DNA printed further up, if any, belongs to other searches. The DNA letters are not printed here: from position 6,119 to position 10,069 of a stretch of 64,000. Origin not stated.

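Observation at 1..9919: Six-gene co-directional defence island: HTH-SNF2-DUF3883 helicase, Gabija-like OLD/UvrD pair, DUF262/HEPN pair, KAP NTPase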

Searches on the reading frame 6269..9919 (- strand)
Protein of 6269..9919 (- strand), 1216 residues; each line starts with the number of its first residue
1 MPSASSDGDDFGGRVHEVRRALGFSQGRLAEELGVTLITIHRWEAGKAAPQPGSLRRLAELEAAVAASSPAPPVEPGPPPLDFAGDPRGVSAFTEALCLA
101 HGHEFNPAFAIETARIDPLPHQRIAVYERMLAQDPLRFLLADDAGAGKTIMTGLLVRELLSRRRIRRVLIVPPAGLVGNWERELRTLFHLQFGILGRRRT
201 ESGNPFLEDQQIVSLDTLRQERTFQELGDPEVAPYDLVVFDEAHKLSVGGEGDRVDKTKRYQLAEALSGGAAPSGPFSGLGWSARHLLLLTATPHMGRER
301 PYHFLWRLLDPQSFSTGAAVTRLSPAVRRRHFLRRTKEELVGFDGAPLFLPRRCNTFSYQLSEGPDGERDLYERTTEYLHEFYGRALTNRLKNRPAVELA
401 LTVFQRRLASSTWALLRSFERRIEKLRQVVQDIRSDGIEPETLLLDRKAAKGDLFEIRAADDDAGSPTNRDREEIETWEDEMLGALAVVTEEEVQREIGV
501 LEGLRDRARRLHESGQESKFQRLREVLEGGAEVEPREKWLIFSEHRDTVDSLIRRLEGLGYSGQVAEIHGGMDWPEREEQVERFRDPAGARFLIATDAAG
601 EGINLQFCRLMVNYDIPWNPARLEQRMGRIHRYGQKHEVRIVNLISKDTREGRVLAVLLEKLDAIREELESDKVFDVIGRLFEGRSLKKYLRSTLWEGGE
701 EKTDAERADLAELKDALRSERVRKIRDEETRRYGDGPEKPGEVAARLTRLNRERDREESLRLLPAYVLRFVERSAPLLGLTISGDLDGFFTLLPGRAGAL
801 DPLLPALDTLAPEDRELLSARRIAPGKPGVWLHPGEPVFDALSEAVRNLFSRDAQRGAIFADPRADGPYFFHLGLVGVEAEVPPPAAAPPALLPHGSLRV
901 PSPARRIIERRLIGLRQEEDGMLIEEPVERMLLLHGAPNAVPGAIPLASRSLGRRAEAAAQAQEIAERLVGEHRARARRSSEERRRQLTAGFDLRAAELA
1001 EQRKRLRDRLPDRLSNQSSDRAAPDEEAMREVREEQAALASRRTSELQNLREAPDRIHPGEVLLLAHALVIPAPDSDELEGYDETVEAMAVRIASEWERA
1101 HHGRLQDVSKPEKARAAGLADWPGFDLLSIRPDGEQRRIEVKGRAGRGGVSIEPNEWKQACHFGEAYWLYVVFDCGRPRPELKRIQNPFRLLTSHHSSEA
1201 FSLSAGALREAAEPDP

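Call 8: search_protein_families(library=pfam, proteins=[window:6269-9919:-], max_evalue=0.01)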
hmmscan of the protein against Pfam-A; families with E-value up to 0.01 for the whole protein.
window:6269-9919:- (1216 aa): 8 families
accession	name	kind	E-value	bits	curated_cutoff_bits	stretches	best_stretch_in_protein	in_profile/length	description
PF00271.37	Helicase_C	-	9.3e-26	90.7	23.5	1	519-634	2-110/110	Helicase conserved C-terminal domain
PF13020.12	NOV_C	-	4.6e-14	52.7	22.1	1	1122-1177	28-84/91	Protein NO VEIN, C-terminal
PF13560.12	HTH_31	-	1.6e-08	35.2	27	1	10-61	1-53/64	Helix-turn-helix domain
PF01381.28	HTH_3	-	3.7e-08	33.7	23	1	16-60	2-46/55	Helix-turn-helix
PF00176.29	SNF2-rel_dom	-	6.6e-08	32.4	24.9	1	138-246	20-137/290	SNF2-related domain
PF04851.21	ResIII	-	9.9e-07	29.2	22.5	1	117-253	3-141/164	Type III restriction enzyme, res subunit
PF00270.35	DEAD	-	2.5e-06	27.8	26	1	137-295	16-161/167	DEAD/DEAH box helicase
PF12844.13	HTH_19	-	0.00085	19.6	30.2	1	13-61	2-50/64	Helix-turn-helix domain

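Call 9: search_protein_families(library=padloc, proteins=[window:6269-9919:-], max_evalue=0.01)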
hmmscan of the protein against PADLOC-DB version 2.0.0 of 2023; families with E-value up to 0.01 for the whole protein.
window:6269-9919:- (1216 aa): 66 families (the best 25 are shown)
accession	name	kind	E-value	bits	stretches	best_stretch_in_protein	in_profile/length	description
PDLC00659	HmaA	-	1e-163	544.8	1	82-1189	69-1147/1176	SNF2 helicase / DEAD-box helicase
PDLC02620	DrmD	-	3.1e-100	334.6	1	105-683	87-627/1060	DrmD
PDLC02500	BrxHI|BrxHII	-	1.5e-94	316.2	1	114-687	87-627/933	BrxHI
PDLC02621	DrmD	-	3.4e-87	291.7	1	137-691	140-687/1040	DrmD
PDLC02504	BrxHI|BrxHII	-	1.6e-76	256.1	1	95-681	87-627/971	BrxHII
PDLC02572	DrmA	-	4.1e-57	191.8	1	136-671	136-666/1043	DrmA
PDLC02623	DrmD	-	7.3e-48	161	2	368-671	414-662/1040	DrmD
PDLC02633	DrmD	-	1.7e-47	159.9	1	129-714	136-714/839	DrmD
PDLC02632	DrmD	-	1.8e-47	160.2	1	136-647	141-639/662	DrmD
PDLC02634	DrmD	-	1.2e-46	157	2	112-427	86-385/900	DrmD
PDLC02619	DrmD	-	2.6e-44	149.6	3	581-666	483-567/872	DrmD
PDLC02840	DpdE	-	1.1e-39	134.5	2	495-652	521-673/1091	DpdE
PDLC02843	DpdE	-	1.9e-37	126.7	2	110-316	151-319/1091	DpdE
PDLC02853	DpdE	-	2.3e-30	103.3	2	581-669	545-636/985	DpdE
PDLC02624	DrmD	-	3.7e-30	103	1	156-641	2-474/652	DrmD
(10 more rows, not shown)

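Call 21: find_homologous_proteins(query=window:6269-9919:-, max_evalue=1e-20)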
Query window:6269-9919:- (1216 aa): 7979 proteins with E <= 1e-20 among 8000 candidates; the best 120 are listed.
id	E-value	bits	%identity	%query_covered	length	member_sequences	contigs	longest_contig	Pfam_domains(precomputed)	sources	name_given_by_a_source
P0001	0.0e+0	2710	100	100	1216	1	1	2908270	PF00270.36,PF00176.30,PF13020.13,PF01381.29,PF00271.38,PF13560.13,PF04851.22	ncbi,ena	-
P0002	0.0e+0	1757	70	99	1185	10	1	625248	PF00176.30,PF13020.13,PF01381.29,PF00271.38,PF13560.13,PF04851.22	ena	-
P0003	0.0e+0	1723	69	100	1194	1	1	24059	PF00270.36,PF00176.30,PF13020.13,PF01381.29,PF00271.38,PF04851.22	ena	-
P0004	0.0e+0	1720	69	99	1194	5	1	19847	PF00270.36,PF00176.30,PF13020.13,PF01381.29,PF00271.38,PF13560.13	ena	-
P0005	0.0e+0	1713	68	100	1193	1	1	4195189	PF00176.30,PF13020.13,PF01381.29,PF00271.38,PF13560.13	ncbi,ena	-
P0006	0.0e+0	1710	68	99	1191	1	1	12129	PF00176.30,PF13020.13,PF01381.29,PF00271.38,PF13560.13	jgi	jgi:superfamily II DNA or RNA helicase/DNA-binding XRE family transcriptional regulator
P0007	0.0e+0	1710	68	100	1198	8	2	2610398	PF00176.30,PF13020.13,PF00271.38,PF04851.22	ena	-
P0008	0.0e+0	1709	68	100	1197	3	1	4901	PF00176.30,PF13020.13,PF01381.29,PF00271.38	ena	-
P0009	0.0e+0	1706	69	99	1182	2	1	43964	PF00176.30,PF13020.13,PF01381.29,PF00271.38,PF04851.22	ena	-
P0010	0.0e+0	1704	68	100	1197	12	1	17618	PF00176.30,PF13020.13,PF01381.29,PF00271.38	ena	-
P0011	0.0e+0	1686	68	99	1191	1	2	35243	PF00176.30,PF13020.13,PF01381.29,PF00271.38,PF13560.13,PF04851.22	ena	-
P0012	0.0e+0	1681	67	100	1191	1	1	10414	PF00176.30,PF13020.13,PF01381.29,PF00271.38,PF13560.13,PF04851.22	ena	-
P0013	0.0e+0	1673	68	98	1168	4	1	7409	PF00176.30,PF13020.13,PF00271.38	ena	-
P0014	0.0e+0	1673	68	100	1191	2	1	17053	PF00270.36,PF00176.30,PF13020.13,PF01381.29,PF00271.38,PF04851.22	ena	-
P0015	0.0e+0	1670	67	100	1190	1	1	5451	PF00270.36,PF00176.30,PF13020.13,PF01381.29,PF00271.38,PF13560.13,PF04851.22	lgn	-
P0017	0.0e+0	1662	67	98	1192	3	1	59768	PF00270.36,PF00176.30,PF13020.13,PF01381.29,PF00271.38,PF13560.13,PF04851.22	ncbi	-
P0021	0.0e+0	1480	61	99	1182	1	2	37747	PF00270.36,PF00176.30,PF13020.13,PF01381.29,PF00271.38,PF13560.13,PF04851.22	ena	-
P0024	0.0e+0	1427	59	100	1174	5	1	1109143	PF00176.30,PF13020.13,PF01381.29,PF00271.38,PF13560.13,PF04851.22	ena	-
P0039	0.0e+0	1383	58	99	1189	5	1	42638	PF00270.36,PF00176.30,PF13020.13,PF01381.29,PF00271.38,PF13560.13,PF04851.22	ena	-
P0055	0.0e+0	1366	57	99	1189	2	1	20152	PF00270.36,PF00176.30,PF13020.13,PF01381.29,PF00271.38,PF04851.22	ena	-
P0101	0.0e+0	1312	55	99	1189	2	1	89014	PF13872.13,PF00270.36,PF00176.30,PF13020.13,PF01381.29,PF00271.38,PF13560.13,PF04851.22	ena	-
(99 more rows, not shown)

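Call 22: find_encoding_contigs(protein=P0001, flank=10000, max_places=3)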
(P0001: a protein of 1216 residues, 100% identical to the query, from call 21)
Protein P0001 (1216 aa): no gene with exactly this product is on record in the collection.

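Call 24: find_encoding_contigs(protein=P0002, flank=10000, max_places=2)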
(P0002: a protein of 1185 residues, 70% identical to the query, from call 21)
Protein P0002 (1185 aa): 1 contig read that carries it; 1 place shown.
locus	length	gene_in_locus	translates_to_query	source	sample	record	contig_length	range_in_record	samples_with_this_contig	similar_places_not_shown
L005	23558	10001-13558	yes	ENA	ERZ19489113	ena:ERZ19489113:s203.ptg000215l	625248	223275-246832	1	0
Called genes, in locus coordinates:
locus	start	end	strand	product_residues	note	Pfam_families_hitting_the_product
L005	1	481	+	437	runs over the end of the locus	PF07690:MFS_1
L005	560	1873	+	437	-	PF07690:MFS_1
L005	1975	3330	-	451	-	PF13520:AA_permease_2, PF00324:AA_permease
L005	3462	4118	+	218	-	PF00578:AhpC-TSA, PF08534:Redoxin, PF10417:1-cysPrx_C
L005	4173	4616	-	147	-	-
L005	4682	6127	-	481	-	PF11376:DUF3179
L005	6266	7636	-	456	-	PF02056:Glyco_hydro_4, PF11975:Glyco_hydro_4C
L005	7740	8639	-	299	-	PF00294:PfkB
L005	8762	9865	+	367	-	PF04909:Amidohydro_2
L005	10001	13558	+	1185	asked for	PF01381:HTH_3 (weak), PF13560:HTH_31 (weak), PF00176:SNF2-rel_dom, PF04851:ResIII (weak), PF00271:Helicase_C, PF13020:NOV_C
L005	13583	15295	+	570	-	PF11398:DUF2813, PF02463:SMC_N (faint), PF13175:AAA_15, PF13476:AAA_23, PF13304:AAA_21, PF13175:AAA_15, PF20469:OLD-like_TOPRIM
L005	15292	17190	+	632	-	PF00580:UvrD-helicase, PF13245:AAA_19, PF13361:UvrD_C, PF13538:UvrD_C_2 (weak)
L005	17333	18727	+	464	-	PF07693:KAP_NTPase, PF13191:AAA_16 (faint), PF24883:NPHP3_N (faint), PF01637:ATPase_2 (faint), PF13401:AAA_22 (faint)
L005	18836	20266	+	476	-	PF06634:DUF1156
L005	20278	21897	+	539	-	-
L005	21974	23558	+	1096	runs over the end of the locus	PF04465:DUF499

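Call 25: find_encoding_contigs(protein=P0005, flank=10000, max_places=2)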
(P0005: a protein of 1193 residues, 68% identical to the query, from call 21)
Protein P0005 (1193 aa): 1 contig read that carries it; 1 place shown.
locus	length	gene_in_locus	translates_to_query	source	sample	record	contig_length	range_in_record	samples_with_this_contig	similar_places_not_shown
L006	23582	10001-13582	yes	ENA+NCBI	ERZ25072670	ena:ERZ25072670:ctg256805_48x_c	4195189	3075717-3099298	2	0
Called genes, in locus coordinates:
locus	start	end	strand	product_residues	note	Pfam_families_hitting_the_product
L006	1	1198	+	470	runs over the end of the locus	PF21799:MurD-like_N, PF08245:Mur_ligase_M, PF02875:Mur_ligase_C (weak)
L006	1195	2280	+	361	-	PF01098:FTSW_RODA_SPOVE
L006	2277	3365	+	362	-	PF03033:Glyco_transf_28, PF13579:Glyco_trans_4_4, PF04101:Glyco_tran_28_C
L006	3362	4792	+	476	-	PF01225:Mur_ligase, PF08245:Mur_ligase_M, PF02875:Mur_ligase_C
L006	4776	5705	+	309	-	-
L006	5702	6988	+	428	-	PF11104:PilM_2 (faint), PF02491:SHS2_FTSA, PF06723:MreB_Mbl, PF14450:FtsA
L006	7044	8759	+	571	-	PF00091:Tubulin, PF12327:FtsZ_C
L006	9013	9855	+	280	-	PF02578:Cu-oxidase_4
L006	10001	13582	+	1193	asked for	PF01381:HTH_3 (weak), PF13560:HTH_31 (weak), PF00176:SNF2-rel_dom, PF00271:Helicase_C, PF13020:NOV_C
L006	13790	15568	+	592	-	PF11398:DUF2813, PF13175:AAA_15, PF13476:AAA_23, PF13304:AAA_21, PF13175:AAA_15, PF20469:OLD-like_TOPRIM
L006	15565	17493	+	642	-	PF00580:UvrD-helicase, PF13245:AAA_19, PF01443:Viral_helicase1 (faint), PF13361:UvrD_C, PF13538:UvrD_C_2 (faint)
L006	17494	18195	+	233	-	-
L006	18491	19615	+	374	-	-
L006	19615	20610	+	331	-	-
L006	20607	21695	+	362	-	PF01555:N6_N4_Mtase (weak)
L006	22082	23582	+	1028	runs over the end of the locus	PF06634:DUF1156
